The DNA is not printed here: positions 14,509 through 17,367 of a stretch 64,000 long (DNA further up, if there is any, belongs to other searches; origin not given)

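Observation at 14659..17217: An 852-aa cytoplasmic HEAT-repeat + VWA protein is translationally coupled between fliR and flhB inside the flagellar export-gate operon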

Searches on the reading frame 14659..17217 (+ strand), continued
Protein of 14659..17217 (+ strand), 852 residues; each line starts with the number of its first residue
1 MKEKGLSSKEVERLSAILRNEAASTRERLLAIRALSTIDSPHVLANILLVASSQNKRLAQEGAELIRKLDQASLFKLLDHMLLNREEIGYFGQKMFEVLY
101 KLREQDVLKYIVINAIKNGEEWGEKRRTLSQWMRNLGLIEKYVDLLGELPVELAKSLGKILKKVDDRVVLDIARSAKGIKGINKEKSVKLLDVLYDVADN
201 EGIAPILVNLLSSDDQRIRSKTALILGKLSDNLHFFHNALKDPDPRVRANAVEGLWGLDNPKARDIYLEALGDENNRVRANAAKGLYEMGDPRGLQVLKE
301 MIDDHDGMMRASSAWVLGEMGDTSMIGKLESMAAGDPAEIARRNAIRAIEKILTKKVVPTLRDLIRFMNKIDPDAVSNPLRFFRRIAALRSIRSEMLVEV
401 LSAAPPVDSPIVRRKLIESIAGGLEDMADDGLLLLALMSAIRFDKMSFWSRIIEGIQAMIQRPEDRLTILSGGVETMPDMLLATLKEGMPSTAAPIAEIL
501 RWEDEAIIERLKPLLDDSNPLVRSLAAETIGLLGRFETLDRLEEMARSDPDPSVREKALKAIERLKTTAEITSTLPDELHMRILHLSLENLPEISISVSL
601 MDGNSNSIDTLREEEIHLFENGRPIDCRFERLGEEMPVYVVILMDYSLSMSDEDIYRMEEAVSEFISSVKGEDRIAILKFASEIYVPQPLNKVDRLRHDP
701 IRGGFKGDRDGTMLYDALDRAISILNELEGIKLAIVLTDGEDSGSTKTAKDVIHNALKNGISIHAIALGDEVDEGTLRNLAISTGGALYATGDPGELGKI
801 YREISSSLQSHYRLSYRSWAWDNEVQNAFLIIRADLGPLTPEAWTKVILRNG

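Call 8: find_homologous_proteins(query=window:14659-17214:+, max_evalue=0.00001)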
Query window:14659-17214:+ (852 aa): 110 proteins with E <= 0.00001 among 8000 candidates.
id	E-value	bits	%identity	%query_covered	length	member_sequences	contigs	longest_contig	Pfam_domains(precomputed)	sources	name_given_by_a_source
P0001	0.0e+0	1849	100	100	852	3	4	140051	PF13768.13,PF12717.14,PF00514.30,PF00092.35,PF02985.29,PF03130.23,PF13519.13,PF13513.13,PF13646.13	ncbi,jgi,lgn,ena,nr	ncbi:HEAT repeat domain-containing protein [Candidatus Poribacteria bacterium]|nr:HEAT repeat domain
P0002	0.0e+0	1627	88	100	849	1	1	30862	PF13768.13,PF12717.14,PF00514.30,PF00092.35,PF02985.29,PF03130.23,PF13519.13,PF13513.13,PF13646.13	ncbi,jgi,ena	-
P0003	0.0e+0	1442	83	92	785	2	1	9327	PF13768.13,PF12717.14,PF00092.35,PF02985.29,PF03130.23,PF13519.13,PF13513.13,PF13646.13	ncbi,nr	ncbi:TPA: VWA domain-containing protein [Candidatus Poribacteria bacterium]|nr:VWA domain-containing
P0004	0.0e+0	1249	68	99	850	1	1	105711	PF13768.13,PF12717.14,PF00514.30,PF00092.35,PF02985.29,PF03130.23,PF13519.13,PF13513.13,PF13646.13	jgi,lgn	jgi:VWFA-related protein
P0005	1.5e-203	696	44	99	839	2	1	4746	PF13768.13,PF12717.14,PF00514.30,PF00092.35,PF02985.29,PF03130.23,PF13519.13,PF13513.13,PF13646.13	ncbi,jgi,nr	ncbi:hypothetical protein DRP77_07365 [Candidatus Poribacteria bacterium]|nr:MAG: hypothetical prote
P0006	4.5e-193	662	42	99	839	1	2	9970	PF13768.13,PF00514.30,PF00092.35,PF02985.29,PF03130.23,PF13519.13,PF13513.13,PF13646.13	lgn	-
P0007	6.8e-104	367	28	95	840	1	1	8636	PF13768.13,PF12717.14,PF00092.35,PF02985.29,PF03130.23,PF13519.13,PF13513.13,PF01602.27,PF13646.13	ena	-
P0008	2.8e-94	335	30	95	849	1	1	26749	PF13768.13,PF12717.14,PF00514.30,PF02985.29,PF03130.23,PF13519.13,PF13513.13,PF13646.13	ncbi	-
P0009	5.2e-81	291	37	42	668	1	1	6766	PF12717.14,PF00514.30,PF02985.29,PF03130.23,PF13646.13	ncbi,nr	ncbi:MAG: HEAT repeat domain-containing protein, partial [Candidatus Poribacteria bacterium]|nr:HEAT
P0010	6.4e-41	158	23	59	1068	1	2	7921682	PF23271.2,PF12717.14,PF00514.30,PF24714.2,PF12755.14,PF02985.29,PF11838.15,PF01602.27,PF14663.12,PF25767.2,PF21581.4,PF11791.15,PF01347.29,PF25757.2,PF25786.1,PF03130.23,PF20168.5,PF13513.13,PF13646.13,PF25151.2,PF23227.2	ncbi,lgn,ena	ncbi:MAG: HEAT repeat domain-containing protein [Blastocatellia bacterium]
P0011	1.7e-33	134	39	10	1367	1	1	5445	PF12717.14,PF01435.25,PF00514.30,PF22646.3,PF02985.29,PF05569.18,PF01602.27,PF21581.4,PF25786.1,PF03130.23,PF27207.1,PF13513.13,PF13646.13,PF23227.2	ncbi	-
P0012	1.4e-29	121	32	27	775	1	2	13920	PF25060.1,PF22646.3,PF13414.13,PF13374.13,PF21581.4,PF25786.1,PF00515.35,PF13424.13,PF13513.13,PF13646.13,PF07719.24,PF13174.13,PF12717.14,PF13431.13,PF23914.2,PF00514.30,PF02985.29,PF22956.3,PF13176.13,PF13428.13,PF01602.27,PF25064.2,PF14559.13,PF13371.13,PF03130.23,PF12895.14,PF20168.5,PF13432.13,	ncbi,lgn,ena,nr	ncbi:MAG: putative phycocyanin operon protein Z [bacterium ADurb.Bin374]|nr:MAG: putative phycocyani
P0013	2.9e-29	120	39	19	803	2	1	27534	PF25060.1,PF22646.3,PF13414.13,PF13374.13,PF21581.4,PF00515.35,PF13424.13,PF13513.13,PF13646.13,PF07719.24,PF13174.13,PF12717.14,PF13431.13,PF23914.2,PF00514.30,PF02985.29,PF13176.13,PF13428.13,PF01602.27,PF14559.13,PF13371.13,PF03130.23,PF12895.14,PF20168.5,PF13432.13,PF13181.13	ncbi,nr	ncbi:HEAT repeat domain-containing protein [Candidatus Ozemobacteraceae bacterium]|nr:HEAT repeat do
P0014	3.0e-29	120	27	39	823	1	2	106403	PF13414.13,PF12569.15,PF13374.13,PF21581.4,PF00515.35,PF13424.13,PF13513.13,PF13646.13,PF14561.13,PF07719.24,PF13174.13,PF12717.14,PF25063.1,PF13431.13,PF23914.2,PF00514.30,PF02985.29,PF13176.13,PF13428.13,PF01602.27,PF25780.2,PF14559.13,PF13371.13,PF03130.23,PF12895.14,PF21033.5,PF13432.13,PF13181.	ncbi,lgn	ncbi:MAG: hypothetical protein Kow0029_18630 [Candidatus Rifleibacteriota bacterium]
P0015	8.2e-28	115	28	39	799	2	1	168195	PF13414.13,PF13374.13,PF21581.4,PF00515.35,PF13424.13,PF13513.13,PF13646.13,PF07719.24,PF13174.13,PF12717.14,PF25063.1,PF13431.13,PF00514.30,PF02985.29,PF13176.13,PF13428.13,PF01602.27,PF14559.13,PF03130.23,PF12895.14,PF21033.5,PF13432.13,PF13181.13,PF23227.2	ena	-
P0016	1.4e-26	111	37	22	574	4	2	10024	PF02985.29,PF13646.13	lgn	-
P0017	1.9e-26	111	30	14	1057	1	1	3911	PF21581.4,PF12717.14,PF00514.30,PF24714.2,PF12755.14,PF25786.1,PF02985.29,PF03130.23,PF13513.13,PF13646.13,PF25767.2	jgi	-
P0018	2.0e-24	104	27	29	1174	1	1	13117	PF12717.14,PF00514.30,PF10363.16,PF24714.2,PF12755.14,PF02985.29,PF01602.27,PF14663.12,PF25780.2,PF21581.4,PF01347.29,PF13251.13,PF03130.23,PF20168.5,PF13513.13,PF13646.13,PF23227.2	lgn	-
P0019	9.8e-23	98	30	26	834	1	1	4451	PF12717.14,PF10363.16,PF02985.29,PF03130.23,PF13513.13,PF13646.13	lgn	-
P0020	2.1e-22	97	24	42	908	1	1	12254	PF23271.2,PF12717.14,PF00514.30,PF10363.16,PF24714.2,PF12755.14,PF02985.29,PF11865.15,PF14668.12,PF01602.27,PF12765.14,PF21581.4,PF03130.23,PF20168.5,PF13513.13,PF13646.13,PF23227.2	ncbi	-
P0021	1.4e-21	94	38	20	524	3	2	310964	PF21581.4,PF12717.14,PF10363.16,PF12755.14,PF02985.29,PF03130.23,PF13513.13,PF13646.13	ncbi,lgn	ncbi:MAG: HEAT repeat domain-containing protein [Candidatus Wallbacteria bacterium]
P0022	3.6e-21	93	29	25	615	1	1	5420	PF12717.14,PF02985.29,PF13513.13,PF13646.13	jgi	jgi:HEAT repeat protein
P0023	3.7e-21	93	36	21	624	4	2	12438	PF12717.14,PF02985.29,PF13513.13,PF13646.13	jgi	jgi:HEAT repeat protein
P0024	1.7e-20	91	30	32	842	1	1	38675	PF12717.14,PF00514.30,PF02985.29,PF03130.23,PF13513.13,PF13646.13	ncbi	-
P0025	1.1e-19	88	28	27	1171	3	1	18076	PF21581.4,PF12717.14,PF00514.30,PF24714.2,PF13251.13,PF02985.29,PF03130.23,PF20168.5,PF13513.13,PF01602.27,PF13646.13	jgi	jgi:HEAT repeat protein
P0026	1.5e-19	88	35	14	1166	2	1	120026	PF12717.14,PF02985.29,PF03130.23,PF13513.13,PF13646.13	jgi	-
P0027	1.7e-19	88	30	18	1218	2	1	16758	PF12717.14,PF00514.30,PF22646.3,PF02985.29,PF22956.3,PF24492.2,PF01602.27,PF21581.4,PF25786.1,PF03130.23,PF27207.1,PF20168.5,PF13513.13,PF13646.13,PF23227.2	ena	-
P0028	1.9e-19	87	34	14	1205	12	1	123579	PF12717.14,PF02985.29,PF03130.23,PF13513.13,PF13646.13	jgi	-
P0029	2.0e-19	87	33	21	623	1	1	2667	PF12717.14,PF00514.30,PF02985.29,PF13513.13,PF13646.13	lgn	-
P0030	4.3e-19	86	29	17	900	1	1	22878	PF21581.4,PF12717.14,PF00514.30,PF01347.29,PF02985.29,PF11838.15,PF03130.23,PF13513.13,PF01602.27,PF13646.13,PF23227.2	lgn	-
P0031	6.2e-19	86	32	25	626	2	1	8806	PF12717.14,PF00514.30,PF02985.29,PF13513.13,PF13646.13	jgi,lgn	jgi:HEAT repeat protein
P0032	1.2e-18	85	31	31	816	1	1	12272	PF12717.14,PF02985.29,PF03130.23,PF27207.1,PF13513.13,PF13646.13,PF23227.2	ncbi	-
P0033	1.5e-18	84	31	18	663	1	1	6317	PF23271.2,PF12717.14,PF00514.30,PF24714.2,PF12755.14,PF02985.29,PF11838.15,PF01602.27,PF21581.4,PF03130.23,PF13513.13,PF13646.13,PF23227.2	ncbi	-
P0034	7.2e-18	82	41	24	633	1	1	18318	PF12717.14,PF00514.30,PF02985.29,PF13513.13,PF13646.13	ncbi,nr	ncbi:MAG: HEAT repeat domain-containing protein [Planctomycetes bacterium]|nr:HEAT repeat domain-con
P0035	9.9e-18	82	31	22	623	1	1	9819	PF12717.14,PF00514.30,PF12755.14,PF02985.29,PF03130.23,PF20168.5,PF13513.13,PF13646.13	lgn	-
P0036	2.7e-17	80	25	45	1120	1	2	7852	PF23271.2,PF12717.14,PF00514.30,PF26715.1,PF10363.16,PF24714.2,PF12755.14,PF02985.29,PF24492.2,PF01602.27,PF25767.2,PF21581.4,PF25786.1,PF03130.23,PF05729.19,PF13513.13,PF13646.13,PF23227.2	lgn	-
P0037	5.2e-17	79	26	24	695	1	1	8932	PF12717.14,PF00514.30,PF25786.1,PF02985.29,PF03130.23,PF13513.13,PF01602.27,PF13646.13,PF23227.2,PF25767.2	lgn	-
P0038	1.0e-16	78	25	27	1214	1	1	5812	PF21581.4,PF12717.14,PF00514.30,PF02985.29,PF11838.15,PF03130.23,PF20168.5,PF13513.13,PF25780.2,PF13646.13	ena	-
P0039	1.5e-16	78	32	14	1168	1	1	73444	PF23271.2,PF12717.14,PF00514.30,PF24714.2,PF12755.14,PF02985.29,PF24492.2,PF01602.27,PF14663.12,PF25767.2,PF05004.20,PF21581.4,PF11791.15,PF01347.29,PF25786.1,PF03130.23,PF13513.13,PF13646.13,PF23227.2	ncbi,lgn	-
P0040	2.3e-16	77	28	26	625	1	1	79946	PF12717.14,PF00514.30,PF02985.29,PF13513.13,PF13646.13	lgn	-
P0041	2.6e-16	77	24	22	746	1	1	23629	PF00514.30,PF02985.29,PF11838.15,PF03130.23,PF13513.13,PF13646.13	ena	-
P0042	3.0e-16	77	34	22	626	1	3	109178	PF12717.14,PF00514.30,PF02985.29,PF13513.13,PF13646.13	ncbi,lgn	-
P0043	8.2e-16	75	24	21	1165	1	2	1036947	PF12717.14,PF00514.30,PF01347.29,PF22646.3,PF25786.1,PF02985.29,PF05569.18,PF03130.23,PF13513.13,PF01602.27,PF13646.13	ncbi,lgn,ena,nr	ncbi:MAG: HEAT repeat domain-containing protein [Rhodothermales bacterium]|nr:HEAT repeat domain-con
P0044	8.4e-16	75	29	18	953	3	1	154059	PF21581.4,PF12717.14,PF00514.30,PF01347.29,PF25786.1,PF02985.29,PF03130.23,PF20168.5,PF13513.13,PF01602.27,PF13646.13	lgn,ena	-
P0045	1.5e-15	75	23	43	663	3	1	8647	PF23271.2,PF12717.14,PF00514.30,PF24714.2,PF12755.14,PF02985.29,PF11838.15,PF01602.27,PF25767.2,PF21581.4,PF03130.23,PF27207.1,PF13513.13,PF13646.13,PF23227.2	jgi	jgi:HEAT repeat protein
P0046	2.8e-15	74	27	29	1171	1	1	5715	PF12717.14,PF00514.30,PF10363.16,PF24714.2,PF12755.14,PF02985.29,PF01602.27,PF12765.14,PF21581.4,PF01347.29,PF13251.13,PF03130.23,PF20168.5,PF13513.13,PF13646.13,PF23227.2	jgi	-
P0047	3.1e-15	73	35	10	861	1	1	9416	PF21581.4,PF12717.14,PF00514.30,PF02985.29,PF11838.15,PF03130.23,PF13513.13,PF01602.27,PF13646.13,PF23227.2,PF12765.14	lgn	-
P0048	3.9e-15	73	28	20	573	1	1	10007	PF12717.14,PF00514.30,PF02985.29,PF03130.23,PF13513.13,PF13646.13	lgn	-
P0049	4.2e-15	73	33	16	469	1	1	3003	PF12717.14,PF02985.29,PF03130.23,PF13513.13,PF13646.13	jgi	-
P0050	7.4e-15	72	32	13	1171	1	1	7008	PF12717.14,PF00514.30,PF10363.16,PF24714.2,PF12755.14,PF02985.29,PF01602.27,PF12765.14,PF21581.4,PF25786.1,PF03130.23,PF20168.5,PF13513.13,PF13646.13,PF23227.2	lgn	-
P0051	1.2e-14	72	28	27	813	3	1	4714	PF21581.4,PF12717.14,PF00514.30,PF12755.14,PF02985.29,PF03130.23,PF13513.13,PF14663.12,PF13646.13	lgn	-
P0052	2.1e-14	71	26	25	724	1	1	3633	PF13431.13,PF23914.2,PF00514.30,PF13414.13,PF02985.29,PF13428.13,PF14559.13,PF13371.13,PF00515.35,PF03130.23,PF12895.14,PF13424.13,PF13432.13,PF13513.13,PF13181.13,PF13646.13,PF14561.13,PF07719.24,PF13174.13,PF20308.5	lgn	-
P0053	7.8e-14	69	29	27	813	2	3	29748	PF21581.4,PF12717.14,PF00514.30,PF12755.14,PF02985.29,PF03130.23,PF13513.13,PF13646.13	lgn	-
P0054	9.2e-14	69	24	44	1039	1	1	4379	PF12717.14,PF00514.30,PF12755.14,PF02985.29,PF24492.2,PF01602.27,PF21581.4,PF03130.23,PF20168.5,PF13513.13,PF13646.13,PF23227.2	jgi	jgi:HEAT repeat protein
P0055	1.7e-13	68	27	18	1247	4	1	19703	PF21581.4,PF23271.2,PF12717.14,PF02985.29,PF22956.3,PF03130.23,PF20168.5,PF13513.13,PF01602.27,PF13646.13,PF23227.2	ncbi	-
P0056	3.5e-13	67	25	18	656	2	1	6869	PF21581.4,PF12717.14,PF00514.30,PF24714.2,PF02985.29,PF03130.23,PF13513.13,PF01602.27,PF13646.13,PF23227.2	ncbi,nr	ncbi:MAG TPA: HEAT repeat domain-containing protein [Thermodesulfovibrionales bacterium]|nr:HEAT rep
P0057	4.0e-13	67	33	18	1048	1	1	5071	PF12717.14,PF00514.30,PF26715.1,PF02985.29,PF24492.2,PF01602.27,PF01442.24,PF03130.23,PF20168.5,PF13513.13,PF13646.13,PF23227.2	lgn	-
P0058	4.6e-13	66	34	20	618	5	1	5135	PF12717.14,PF00514.30,PF02985.29,PF20168.5,PF13513.13,PF13646.13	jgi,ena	jgi:HEAT repeat protein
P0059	5.1e-13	66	33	19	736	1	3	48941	PF12717.14,PF13431.13,PF23914.2,PF00514.30,PF13414.13,PF02985.29,PF13428.13,PF01602.27,PF21581.4,PF14559.13,PF00515.35,PF12895.14,PF13424.13,PF20168.5,PF13513.13,PF13181.13,PF13646.13,PF23227.2,PF07719.24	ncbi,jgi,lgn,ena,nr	ncbi:MAG TPA: HEAT repeat domain-containing protein [Candidatus Ozemobacteraceae bacterium]|nr:HEAT 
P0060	6.0e-13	66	30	24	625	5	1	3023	PF12717.14,PF00514.30,PF02985.29,PF13513.13,PF13646.13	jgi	jgi:HEAT repeat protein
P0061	6.4e-13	66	32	13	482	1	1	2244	PF12717.14,PF00514.30,PF02985.29,PF13513.13,PF13646.13,PF23227.2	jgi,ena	-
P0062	1.4e-12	65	25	47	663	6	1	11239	PF21581.4,PF23271.2,PF12717.14,PF00514.30,PF24714.2,PF12755.14,PF02985.29,PF03130.23,PF27207.1,PF13513.13,PF13646.13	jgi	-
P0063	2.7e-12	64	29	21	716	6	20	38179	PF25060.1,PF13414.13,PF21545.4,PF24575.2,PF00515.35,PF13424.13,PF13513.13,PF13646.13,PF14561.13,PF07719.24,PF13174.13,PF20308.5,PF12717.14,PF13431.13,PF23914.2,PF00514.30,PF02985.29,PF13428.13,PF01602.27,PF14559.13,PF13371.13,PF03130.23,PF12895.14,PF21033.5,PF13432.13,PF13181.13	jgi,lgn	jgi:HEAT repeat protein/Tfp pilus assembly protein PilF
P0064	2.8e-12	64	25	42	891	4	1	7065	PF00514.30,PF02985.29,PF03130.23,PF20168.5,PF13513.13,PF13646.13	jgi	jgi:HEAT repeat protein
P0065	5.9e-12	63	43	8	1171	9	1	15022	PF21581.4,PF12717.14,PF00514.30,PF02985.29,PF03130.23,PF13513.13,PF01602.27,PF13646.13,PF23227.2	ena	-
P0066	8.2e-12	62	28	19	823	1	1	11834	PF21581.4,PF12717.14,PF00514.30,PF02985.29,PF03130.23,PF13513.13,PF13646.13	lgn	-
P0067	9.7e-12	62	31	16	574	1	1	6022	PF21581.4,PF12717.14,PF00514.30,PF24714.2,PF22646.3,PF25786.1,PF02985.29,PF03130.23,PF13513.13,PF13646.13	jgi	-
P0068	1.5e-11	61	39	10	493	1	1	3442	PF12717.14,PF00514.30,PF02985.29,PF03130.23,PF13513.13,PF01602.27,PF13646.13,PF23227.2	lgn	-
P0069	1.6e-11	61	25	47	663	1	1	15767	PF21581.4,PF23271.2,PF12717.14,PF00514.30,PF12755.14,PF02985.29,PF03130.23,PF13513.13,PF13646.13,PF25767.2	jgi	-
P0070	2.5e-11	61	30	17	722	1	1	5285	PF12717.14,PF25060.1,PF02985.29,PF13428.13,PF01602.27,PF14559.13,PF00515.35,PF03130.23,PF12895.14,PF13424.13,PF13432.13,PF13646.13,PF07719.24,PF13174.13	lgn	-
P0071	3.1e-11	60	29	17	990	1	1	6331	PF00514.30,PF24714.2,PF12755.14,PF02985.29,PF24492.2,PF20703.4,PF25767.2,PF25786.1,PF03130.23,PF12348.15,PF20168.5,PF13513.13,PF13646.13,PF23227.2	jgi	jgi:HEAT repeat protein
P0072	5.6e-11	59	22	40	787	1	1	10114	PF21581.4,PF12717.14,PF02985.29,PF11838.15,PF13513.13,PF01602.27,PF13646.13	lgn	-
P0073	1.0e-10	59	31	14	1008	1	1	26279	PF00514.30,PF26715.1,PF24714.2,PF02985.29,PF22956.3,PF01602.27,PF08713.18,PF03130.23,PF20168.5,PF13513.13,PF13646.13,PF25151.2,PF23227.2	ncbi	-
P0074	1.5e-10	58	35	18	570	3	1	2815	PF00514.30,PF01347.29,PF02985.29,PF03130.23,PF13646.13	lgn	-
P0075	1.7e-10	58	39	12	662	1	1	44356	PF12717.14,PF02985.29,PF01602.27,PF13646.13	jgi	-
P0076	2.2e-10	57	25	43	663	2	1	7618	PF23271.2,PF12717.14,PF00514.30,PF24714.2,PF12755.14,PF02985.29,PF25767.2,PF21581.4,PF03130.23,PF27207.1,PF13513.13,PF13646.13,PF23227.2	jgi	-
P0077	4.6e-10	56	27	16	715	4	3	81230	PF12717.14,PF25063.1,PF13431.13,PF23914.2,PF25060.1,PF25062.2,PF02985.29,PF13428.13,PF01602.27,PF14559.13,PF13371.13,PF00515.35,PF03130.23,PF12895.14,PF13424.13,PF13432.13,PF13513.13,PF13181.13,PF13646.13,PF14561.13,PF07719.24,PF13174.13,PF20308.5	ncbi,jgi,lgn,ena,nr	ncbi:MAG TPA: HEAT repeat domain-containing protein [Candidatus Rifleibacterium sp.]|nr:HEAT repeat 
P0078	7.8e-10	56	30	18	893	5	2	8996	PF12755.14,PF02985.29,PF03130.23,PF13513.13,PF13646.13,PF07690.22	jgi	-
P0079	1.0e-9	55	24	30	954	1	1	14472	PF12717.14,PF00514.30,PF24714.2,PF12755.14,PF13414.13,PF02985.29,PF11838.15,PF18991.6,PF01602.27,PF12765.14,PF13374.13,PF21581.4,PF01347.29,PF00515.35,PF03130.23,PF13513.13,PF13181.13,PF13646.13,PF25151.2,PF11698.15,PF07719.24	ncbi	-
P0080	1.2e-9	55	26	35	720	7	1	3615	PF12717.14,PF23914.2,PF25060.1,PF00514.30,PF13414.13,PF02985.29,PF21545.4,PF13176.13,PF13428.13,PF01602.27,PF14559.13,PF00515.35,PF03130.23,PF12895.14,PF13424.13,PF13432.13,PF13181.13,PF13646.13,PF14561.13,PF07719.24,PF13174.13,PF20308.5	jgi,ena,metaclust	metaclust:\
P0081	1.2e-9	55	39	10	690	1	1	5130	PF12717.14,PF00160.27,PF00514.30,PF02985.29,PF11838.15,PF03130.23,PF13513.13,PF01602.27,PF13646.13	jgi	jgi:cyclophilin family peptidyl-prolyl cis-trans isomerase/HEAT repeat protein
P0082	1.4e-9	55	28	23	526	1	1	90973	PF13646.13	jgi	jgi:hypothetical protein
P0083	2.5e-9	54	26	41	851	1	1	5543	PF23271.2,PF12717.14,PF00514.30,PF02985.29,PF13513.13,PF13646.13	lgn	-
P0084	3.0e-9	54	30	16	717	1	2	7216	PF10602.16,PF14863.13,PF23914.2,PF25060.1,PF25058.2,PF02985.29,PF13428.13,PF01602.27,PF14559.13,PF13371.13,PF00515.35,PF03130.23,PF12895.14,PF13424.13,PF13432.13,PF13181.13,PF13646.13,PF07719.24,PF13174.13,PF20308.5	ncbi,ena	-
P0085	5.1e-9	53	29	19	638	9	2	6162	PF00514.30,PF02985.29,PF13646.13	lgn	-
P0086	1.2e-8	52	30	11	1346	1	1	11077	PF21581.4,PF12717.14,PF00514.30,PF01347.29,PF02985.29,PF11838.15,PF03130.23,PF13513.13,PF01602.27,PF25780.2,PF13646.13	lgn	-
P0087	1.8e-8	51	28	26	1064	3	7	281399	PF00514.30,PF02985.29,PF03130.23,PF00211.26,PF13646.13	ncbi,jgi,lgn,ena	jgi:class 3 adenylate cyclase/HEAT repeat protein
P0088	2.6e-8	51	29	14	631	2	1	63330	PF12717.14,PF02985.29,PF03130.23,PF13513.13,PF13646.13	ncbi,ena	-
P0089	2.9e-8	50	28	21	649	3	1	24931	PF02985.29,PF13513.13,PF18991.6,PF13646.13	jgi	-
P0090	3.9e-8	50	28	9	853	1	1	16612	PF12717.14,PF02985.29,PF11838.15,PF03130.23,PF13513.13,PF13646.13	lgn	-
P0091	7.7e-8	49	29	17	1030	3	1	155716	PF02985.29,PF13513.13,PF13646.13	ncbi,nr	ncbi:MAG: hypothetical protein GX442_17175 [Candidatus Riflebacteria bacterium]|nr:hypothetical prot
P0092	1.0e-7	49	30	15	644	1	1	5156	PF12717.14,PF02985.29,PF13646.13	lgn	-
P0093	1.2e-7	48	22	41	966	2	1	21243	PF12717.14,PF00514.30,PF24714.2,PF12755.14,PF13414.13,PF02985.29,PF11838.15,PF01602.27,PF16416.12,PF21581.4,PF01347.29,PF00515.35,PF03130.23,PF20168.5,PF13513.13,PF13646.13,PF23227.2,PF11698.15,PF07719.24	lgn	-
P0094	2.5e-7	47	39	14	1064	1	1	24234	PF02985.29,PF00211.26,PF13646.13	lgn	-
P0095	2.5e-7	47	29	27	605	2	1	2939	PF12717.14,PF00514.30,PF24714.2,PF02985.29,PF01602.27,PF21581.4,PF25786.1,PF03130.23,PF12348.15,PF20168.5,PF13513.13,PF13646.13,PF23227.2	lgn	-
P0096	2.7e-7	47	26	42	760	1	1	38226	PF01347.29,PF02985.29,PF11838.15,PF03130.23,PF13513.13,PF01602.27,PF13646.13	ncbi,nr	ncbi:MAG: HEAT repeat domain-containing protein [Candidatus Riflebacteria bacterium]|nr:HEAT repeat 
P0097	3.0e-7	47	26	17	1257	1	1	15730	PF00514.30,PF02985.29,PF03130.23,PF05729.19,PF13646.13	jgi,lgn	jgi:HEAT repeat protein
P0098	3.3e-7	47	28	26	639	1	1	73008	PF02985.29,PF13513.13,PF13646.13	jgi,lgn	-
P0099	4.5e-7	47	25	16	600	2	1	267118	PF12717.14,PF00514.30,PF22646.3,PF02985.29,PF01602.27,PF21581.4,PF28344.1,PF03130.23,PF20168.5,PF13513.13,PF13646.13,PF23227.2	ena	-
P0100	9.6e-7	45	31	14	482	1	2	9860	PF02985.29,PF13646.13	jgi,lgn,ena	-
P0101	9.7e-7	45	28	18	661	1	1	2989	PF12717.14,PF00514.30,PF22646.3,PF25786.1,PF02985.29,PF05569.18,PF03130.23,PF13513.13,PF01602.27,PF13646.13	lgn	-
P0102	1.1e-6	45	30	10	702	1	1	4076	PF21581.4,PF12717.14,PF00514.30,PF02985.29,PF03130.23,PF13513.13,PF00027.36,PF01602.27,PF13646.13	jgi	jgi:HEAT repeat protein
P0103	1.2e-6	45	24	50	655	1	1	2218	PF12717.14,PF00514.30,PF24714.2,PF12755.14,PF02985.29,PF11838.15,PF01602.27,PF21581.4,PF01347.29,PF25786.1,PF03130.23,PF13513.13,PF13646.13,PF23227.2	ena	-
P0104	2.7e-6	44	28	16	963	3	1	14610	PF12717.14,PF00514.30,PF02985.29,PF03130.23,PF27207.1,PF13513.13,PF01602.27,PF13646.13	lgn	-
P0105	2.8e-6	44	29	20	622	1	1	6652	PF02985.29,PF13646.13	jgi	-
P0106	2.9e-6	44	32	12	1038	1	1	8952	PF00672.31,PF00514.30,PF02985.29,PF13513.13,PF00211.26,PF13646.13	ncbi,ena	-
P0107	3.5e-6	44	29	26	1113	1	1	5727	PF21581.4,PF12717.14,PF02985.29,PF03130.23,PF13646.13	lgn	-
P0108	4.4e-6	43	31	16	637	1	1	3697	PF12717.14,PF02985.29,PF13513.13,PF13646.13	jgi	jgi:hypothetical protein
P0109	6.8e-6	43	24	16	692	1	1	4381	PF12717.14,PF02985.29,PF03130.23,PF13513.13,PF13646.13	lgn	-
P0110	7.3e-6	43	36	11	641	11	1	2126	PF12717.14,PF00160.27,PF00514.30,PF02985.29,PF03130.23,PF13513.13,PF01602.27,PF13646.13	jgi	jgi:cyclophilin family peptidyl-prolyl cis-trans isomerase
